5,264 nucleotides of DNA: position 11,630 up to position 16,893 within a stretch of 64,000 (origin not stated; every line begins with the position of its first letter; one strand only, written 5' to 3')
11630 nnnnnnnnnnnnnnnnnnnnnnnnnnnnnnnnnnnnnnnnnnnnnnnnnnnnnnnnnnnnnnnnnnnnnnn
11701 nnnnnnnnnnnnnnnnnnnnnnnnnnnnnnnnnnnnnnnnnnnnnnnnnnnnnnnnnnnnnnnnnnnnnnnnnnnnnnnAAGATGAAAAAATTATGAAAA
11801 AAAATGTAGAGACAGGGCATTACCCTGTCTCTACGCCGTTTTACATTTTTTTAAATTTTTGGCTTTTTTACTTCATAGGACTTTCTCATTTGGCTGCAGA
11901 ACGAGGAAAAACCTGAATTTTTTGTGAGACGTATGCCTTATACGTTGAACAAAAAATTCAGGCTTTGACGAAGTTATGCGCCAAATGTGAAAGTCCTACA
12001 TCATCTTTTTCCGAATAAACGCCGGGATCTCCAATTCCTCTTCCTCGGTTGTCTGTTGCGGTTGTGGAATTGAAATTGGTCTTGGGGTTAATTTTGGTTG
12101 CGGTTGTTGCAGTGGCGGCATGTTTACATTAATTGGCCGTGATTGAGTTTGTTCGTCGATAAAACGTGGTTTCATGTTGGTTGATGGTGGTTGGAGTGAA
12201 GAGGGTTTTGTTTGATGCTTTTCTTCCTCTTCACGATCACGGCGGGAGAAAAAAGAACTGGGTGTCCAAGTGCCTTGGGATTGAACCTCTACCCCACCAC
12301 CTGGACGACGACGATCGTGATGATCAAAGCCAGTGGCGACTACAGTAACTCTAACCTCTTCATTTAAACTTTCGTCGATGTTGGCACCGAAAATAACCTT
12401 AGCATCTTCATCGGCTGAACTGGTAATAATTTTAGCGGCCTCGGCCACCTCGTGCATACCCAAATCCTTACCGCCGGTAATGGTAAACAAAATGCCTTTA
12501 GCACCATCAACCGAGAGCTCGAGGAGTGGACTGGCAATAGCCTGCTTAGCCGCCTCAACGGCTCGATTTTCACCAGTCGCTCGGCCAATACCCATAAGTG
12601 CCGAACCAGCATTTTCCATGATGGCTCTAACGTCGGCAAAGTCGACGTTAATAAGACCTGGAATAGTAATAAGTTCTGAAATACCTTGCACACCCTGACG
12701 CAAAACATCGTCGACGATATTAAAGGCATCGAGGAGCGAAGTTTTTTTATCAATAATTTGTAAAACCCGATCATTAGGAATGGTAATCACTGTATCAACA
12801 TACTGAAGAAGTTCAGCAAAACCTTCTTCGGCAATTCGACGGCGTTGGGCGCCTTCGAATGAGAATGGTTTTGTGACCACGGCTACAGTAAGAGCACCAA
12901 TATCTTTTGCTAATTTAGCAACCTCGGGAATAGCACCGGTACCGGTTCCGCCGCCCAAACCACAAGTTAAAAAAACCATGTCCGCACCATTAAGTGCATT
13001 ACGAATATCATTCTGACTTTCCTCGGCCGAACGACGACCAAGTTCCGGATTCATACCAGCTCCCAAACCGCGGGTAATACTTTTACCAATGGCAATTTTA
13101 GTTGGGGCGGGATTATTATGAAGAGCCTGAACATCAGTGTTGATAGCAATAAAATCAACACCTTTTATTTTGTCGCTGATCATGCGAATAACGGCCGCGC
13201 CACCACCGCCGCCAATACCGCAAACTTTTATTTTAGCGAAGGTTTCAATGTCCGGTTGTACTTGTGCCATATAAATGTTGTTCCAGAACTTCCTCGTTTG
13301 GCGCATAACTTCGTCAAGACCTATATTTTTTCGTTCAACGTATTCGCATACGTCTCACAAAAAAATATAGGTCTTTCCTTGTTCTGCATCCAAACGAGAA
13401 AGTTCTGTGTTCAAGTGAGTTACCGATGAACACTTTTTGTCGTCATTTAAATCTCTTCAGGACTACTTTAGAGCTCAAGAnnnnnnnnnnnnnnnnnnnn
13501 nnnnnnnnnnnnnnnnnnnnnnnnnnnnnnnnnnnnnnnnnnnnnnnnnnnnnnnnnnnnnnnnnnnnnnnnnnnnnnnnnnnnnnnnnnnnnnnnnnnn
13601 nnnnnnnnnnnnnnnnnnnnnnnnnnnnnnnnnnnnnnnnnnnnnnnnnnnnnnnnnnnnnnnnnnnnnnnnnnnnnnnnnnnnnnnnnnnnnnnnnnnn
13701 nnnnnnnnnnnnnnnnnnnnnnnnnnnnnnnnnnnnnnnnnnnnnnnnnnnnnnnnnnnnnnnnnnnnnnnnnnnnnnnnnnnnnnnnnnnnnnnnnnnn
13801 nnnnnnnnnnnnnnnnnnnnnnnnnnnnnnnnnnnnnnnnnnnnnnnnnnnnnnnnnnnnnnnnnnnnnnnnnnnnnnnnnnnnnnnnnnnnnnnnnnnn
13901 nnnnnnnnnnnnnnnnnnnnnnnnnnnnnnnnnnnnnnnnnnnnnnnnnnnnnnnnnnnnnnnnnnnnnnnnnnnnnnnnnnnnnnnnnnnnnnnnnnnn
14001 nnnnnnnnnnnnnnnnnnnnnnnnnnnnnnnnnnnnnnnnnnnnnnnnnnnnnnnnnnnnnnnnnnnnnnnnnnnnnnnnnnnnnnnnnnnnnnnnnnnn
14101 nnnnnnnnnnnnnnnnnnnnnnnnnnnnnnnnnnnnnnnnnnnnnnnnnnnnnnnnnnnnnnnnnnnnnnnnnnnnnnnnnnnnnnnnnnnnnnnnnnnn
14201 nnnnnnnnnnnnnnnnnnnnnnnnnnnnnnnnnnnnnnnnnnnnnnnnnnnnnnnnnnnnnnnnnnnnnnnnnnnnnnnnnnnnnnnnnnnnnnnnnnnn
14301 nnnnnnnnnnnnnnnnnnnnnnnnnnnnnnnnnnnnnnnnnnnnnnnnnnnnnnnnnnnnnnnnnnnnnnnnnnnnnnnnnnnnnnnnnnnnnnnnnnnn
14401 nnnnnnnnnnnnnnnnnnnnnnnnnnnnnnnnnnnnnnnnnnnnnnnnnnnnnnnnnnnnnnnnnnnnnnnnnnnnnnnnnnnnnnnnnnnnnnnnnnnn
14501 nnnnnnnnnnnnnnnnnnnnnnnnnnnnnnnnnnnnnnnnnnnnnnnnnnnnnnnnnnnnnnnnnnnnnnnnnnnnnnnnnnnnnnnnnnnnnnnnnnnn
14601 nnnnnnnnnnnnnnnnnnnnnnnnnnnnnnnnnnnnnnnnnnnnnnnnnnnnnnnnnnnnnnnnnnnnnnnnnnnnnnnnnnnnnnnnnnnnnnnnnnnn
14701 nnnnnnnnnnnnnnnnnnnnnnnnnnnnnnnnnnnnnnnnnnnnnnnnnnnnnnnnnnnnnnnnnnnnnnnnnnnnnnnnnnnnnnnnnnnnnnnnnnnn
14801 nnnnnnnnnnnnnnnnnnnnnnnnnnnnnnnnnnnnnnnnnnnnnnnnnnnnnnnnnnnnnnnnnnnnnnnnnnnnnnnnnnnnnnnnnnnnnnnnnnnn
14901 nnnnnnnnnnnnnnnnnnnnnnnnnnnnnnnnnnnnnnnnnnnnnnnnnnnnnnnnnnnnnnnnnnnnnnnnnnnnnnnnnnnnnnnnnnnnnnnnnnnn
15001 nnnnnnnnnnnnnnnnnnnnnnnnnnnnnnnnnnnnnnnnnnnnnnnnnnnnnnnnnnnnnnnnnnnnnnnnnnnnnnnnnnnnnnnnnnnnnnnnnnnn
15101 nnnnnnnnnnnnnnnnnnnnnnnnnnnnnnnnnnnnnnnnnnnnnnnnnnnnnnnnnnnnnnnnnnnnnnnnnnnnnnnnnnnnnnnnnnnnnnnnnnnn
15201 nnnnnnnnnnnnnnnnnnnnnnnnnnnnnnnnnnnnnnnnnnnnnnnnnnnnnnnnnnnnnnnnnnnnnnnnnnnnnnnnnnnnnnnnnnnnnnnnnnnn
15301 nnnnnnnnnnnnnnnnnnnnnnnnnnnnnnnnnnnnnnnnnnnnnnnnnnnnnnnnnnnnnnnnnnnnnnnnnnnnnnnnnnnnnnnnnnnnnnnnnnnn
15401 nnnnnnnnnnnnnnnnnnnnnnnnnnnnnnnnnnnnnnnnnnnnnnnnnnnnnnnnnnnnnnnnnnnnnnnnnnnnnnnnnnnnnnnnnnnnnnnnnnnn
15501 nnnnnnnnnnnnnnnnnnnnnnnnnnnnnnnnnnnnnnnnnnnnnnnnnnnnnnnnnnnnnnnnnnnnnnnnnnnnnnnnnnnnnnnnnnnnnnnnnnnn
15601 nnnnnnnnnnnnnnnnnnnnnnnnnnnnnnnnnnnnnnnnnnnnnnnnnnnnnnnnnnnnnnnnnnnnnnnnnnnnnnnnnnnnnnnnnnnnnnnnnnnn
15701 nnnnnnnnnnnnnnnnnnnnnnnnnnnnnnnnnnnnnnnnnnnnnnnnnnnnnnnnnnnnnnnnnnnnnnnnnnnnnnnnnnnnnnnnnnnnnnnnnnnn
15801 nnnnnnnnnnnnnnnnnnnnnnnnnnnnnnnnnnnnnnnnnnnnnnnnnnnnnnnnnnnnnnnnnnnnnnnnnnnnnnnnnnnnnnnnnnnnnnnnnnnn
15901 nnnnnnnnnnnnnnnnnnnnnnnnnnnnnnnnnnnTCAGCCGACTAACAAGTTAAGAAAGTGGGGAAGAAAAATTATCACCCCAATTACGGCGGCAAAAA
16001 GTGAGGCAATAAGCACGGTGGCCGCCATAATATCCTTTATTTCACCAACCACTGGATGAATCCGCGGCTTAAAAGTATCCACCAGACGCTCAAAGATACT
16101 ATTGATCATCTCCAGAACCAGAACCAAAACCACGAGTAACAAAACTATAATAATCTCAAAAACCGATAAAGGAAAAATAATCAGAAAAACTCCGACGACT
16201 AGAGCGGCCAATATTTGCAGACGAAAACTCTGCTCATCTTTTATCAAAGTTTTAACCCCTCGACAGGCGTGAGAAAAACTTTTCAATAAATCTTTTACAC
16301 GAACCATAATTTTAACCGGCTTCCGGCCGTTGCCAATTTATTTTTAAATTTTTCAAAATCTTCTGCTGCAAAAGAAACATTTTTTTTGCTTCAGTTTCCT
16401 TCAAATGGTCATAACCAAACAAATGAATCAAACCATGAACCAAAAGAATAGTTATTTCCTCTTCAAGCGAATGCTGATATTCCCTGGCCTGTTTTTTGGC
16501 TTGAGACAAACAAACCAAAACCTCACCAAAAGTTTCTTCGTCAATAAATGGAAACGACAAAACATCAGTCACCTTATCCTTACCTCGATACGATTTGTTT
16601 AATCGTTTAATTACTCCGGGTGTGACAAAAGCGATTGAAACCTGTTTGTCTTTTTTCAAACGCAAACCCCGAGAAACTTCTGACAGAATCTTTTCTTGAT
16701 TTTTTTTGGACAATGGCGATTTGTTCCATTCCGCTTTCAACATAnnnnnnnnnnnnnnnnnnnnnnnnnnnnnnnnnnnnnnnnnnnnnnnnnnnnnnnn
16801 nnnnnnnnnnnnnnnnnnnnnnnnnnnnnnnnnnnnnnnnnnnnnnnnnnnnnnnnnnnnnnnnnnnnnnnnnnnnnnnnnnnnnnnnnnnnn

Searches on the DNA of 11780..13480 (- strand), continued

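Call 72: search_with_rna_model(model_id=R1, sources=[L235, L236, L237, L238, L239, L240, L241], max_evalue=1, show_alignments=4)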
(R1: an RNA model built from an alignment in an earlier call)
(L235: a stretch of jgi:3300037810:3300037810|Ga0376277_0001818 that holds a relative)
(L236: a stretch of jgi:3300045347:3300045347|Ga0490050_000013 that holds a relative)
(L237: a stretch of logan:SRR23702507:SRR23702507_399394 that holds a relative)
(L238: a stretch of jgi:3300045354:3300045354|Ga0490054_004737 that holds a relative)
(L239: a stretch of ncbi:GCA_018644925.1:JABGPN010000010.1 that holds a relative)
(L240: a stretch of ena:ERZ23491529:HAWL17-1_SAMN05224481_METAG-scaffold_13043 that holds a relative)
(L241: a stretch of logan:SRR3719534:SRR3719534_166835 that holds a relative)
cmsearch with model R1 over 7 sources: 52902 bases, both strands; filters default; matches with E-value up to 1: 6.
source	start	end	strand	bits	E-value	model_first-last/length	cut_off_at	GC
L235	8394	8518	-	98.9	4.3e-24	1-124/124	no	0.47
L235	2525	2647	-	93.6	1.1e-22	1-124/124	no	0.45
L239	2904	3036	+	28.5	2.5e-05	1-124/124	no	0.39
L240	1753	1885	+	28.5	2.5e-05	1-124/124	no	0.39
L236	10290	10394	-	17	0.027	1-124/124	no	0.64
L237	4678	4782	-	17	0.027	1-124/124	no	0.64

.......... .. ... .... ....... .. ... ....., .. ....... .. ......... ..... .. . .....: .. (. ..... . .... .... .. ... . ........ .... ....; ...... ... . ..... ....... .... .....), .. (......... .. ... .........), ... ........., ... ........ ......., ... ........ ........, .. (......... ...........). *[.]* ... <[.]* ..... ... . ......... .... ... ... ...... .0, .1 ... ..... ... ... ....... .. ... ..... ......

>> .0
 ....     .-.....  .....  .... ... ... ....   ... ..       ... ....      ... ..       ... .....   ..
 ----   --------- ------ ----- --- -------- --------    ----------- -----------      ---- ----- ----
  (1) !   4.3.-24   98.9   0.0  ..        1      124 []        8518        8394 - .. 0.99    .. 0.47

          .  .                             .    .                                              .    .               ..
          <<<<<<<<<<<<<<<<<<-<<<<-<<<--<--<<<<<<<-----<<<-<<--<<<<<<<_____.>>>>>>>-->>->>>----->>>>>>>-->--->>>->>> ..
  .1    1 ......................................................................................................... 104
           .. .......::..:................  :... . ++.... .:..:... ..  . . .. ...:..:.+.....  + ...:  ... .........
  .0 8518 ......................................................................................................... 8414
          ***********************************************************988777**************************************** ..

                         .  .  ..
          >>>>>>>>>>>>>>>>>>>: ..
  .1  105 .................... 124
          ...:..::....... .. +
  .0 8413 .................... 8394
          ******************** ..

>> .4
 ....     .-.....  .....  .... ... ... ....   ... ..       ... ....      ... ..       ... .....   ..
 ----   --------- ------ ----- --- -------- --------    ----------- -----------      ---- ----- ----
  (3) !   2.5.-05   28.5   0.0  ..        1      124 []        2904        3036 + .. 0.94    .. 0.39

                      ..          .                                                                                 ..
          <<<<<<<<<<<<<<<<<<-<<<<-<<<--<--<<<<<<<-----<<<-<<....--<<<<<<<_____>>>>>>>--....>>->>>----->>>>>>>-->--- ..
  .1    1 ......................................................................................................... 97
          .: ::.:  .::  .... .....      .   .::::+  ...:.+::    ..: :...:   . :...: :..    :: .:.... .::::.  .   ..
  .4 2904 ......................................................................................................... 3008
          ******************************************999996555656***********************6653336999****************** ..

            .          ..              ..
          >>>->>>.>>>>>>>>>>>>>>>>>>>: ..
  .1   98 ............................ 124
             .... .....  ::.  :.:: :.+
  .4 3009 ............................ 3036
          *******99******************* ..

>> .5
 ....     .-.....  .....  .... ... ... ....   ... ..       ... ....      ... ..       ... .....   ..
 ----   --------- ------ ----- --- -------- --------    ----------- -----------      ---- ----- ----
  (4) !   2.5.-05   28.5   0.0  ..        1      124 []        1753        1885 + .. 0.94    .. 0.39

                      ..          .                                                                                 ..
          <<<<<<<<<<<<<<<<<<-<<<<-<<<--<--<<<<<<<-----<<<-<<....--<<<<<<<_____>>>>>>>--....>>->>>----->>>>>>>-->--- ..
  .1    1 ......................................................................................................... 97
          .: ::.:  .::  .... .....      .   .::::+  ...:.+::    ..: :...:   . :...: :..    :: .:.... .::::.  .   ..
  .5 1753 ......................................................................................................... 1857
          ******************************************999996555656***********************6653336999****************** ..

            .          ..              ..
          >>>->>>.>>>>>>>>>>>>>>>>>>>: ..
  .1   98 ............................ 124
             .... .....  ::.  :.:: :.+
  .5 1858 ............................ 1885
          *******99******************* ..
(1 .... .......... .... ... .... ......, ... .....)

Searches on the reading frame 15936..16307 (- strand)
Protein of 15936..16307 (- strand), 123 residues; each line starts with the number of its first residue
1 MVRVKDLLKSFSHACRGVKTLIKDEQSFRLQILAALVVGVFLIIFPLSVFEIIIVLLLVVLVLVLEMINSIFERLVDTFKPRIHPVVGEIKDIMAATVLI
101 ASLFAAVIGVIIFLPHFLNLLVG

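Call 61: search_protein_families(library=pfam, proteins=[window:15936-16307:-], max_evalue=0.0001)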
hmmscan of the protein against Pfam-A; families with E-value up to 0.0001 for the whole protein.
window:15936-16307:- (123 aa): 1 family
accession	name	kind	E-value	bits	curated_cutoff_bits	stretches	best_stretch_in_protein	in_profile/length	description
PF01219.24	DAGK_prokar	-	1.6e-27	95.7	22.3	1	13-113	2-102/102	Prokaryotic diacylglycerol kinase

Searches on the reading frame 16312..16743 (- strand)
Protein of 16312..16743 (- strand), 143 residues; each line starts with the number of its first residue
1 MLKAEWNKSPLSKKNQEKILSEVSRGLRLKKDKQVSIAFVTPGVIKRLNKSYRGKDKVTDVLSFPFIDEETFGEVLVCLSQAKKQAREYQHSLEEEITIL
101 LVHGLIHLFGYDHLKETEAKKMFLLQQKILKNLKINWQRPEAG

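Call 61: search_protein_families(library=pfam, proteins=[window:16312-16743:-], max_evalue=0.0001)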
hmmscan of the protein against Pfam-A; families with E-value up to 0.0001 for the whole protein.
window:16312-16743:- (143 aa): 1 family
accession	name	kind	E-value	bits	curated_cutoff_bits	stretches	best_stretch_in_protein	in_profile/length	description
PF02130.23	YbeY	-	5.3e-39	133.5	25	1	13-133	8-129/129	Endoribonuclease YbeY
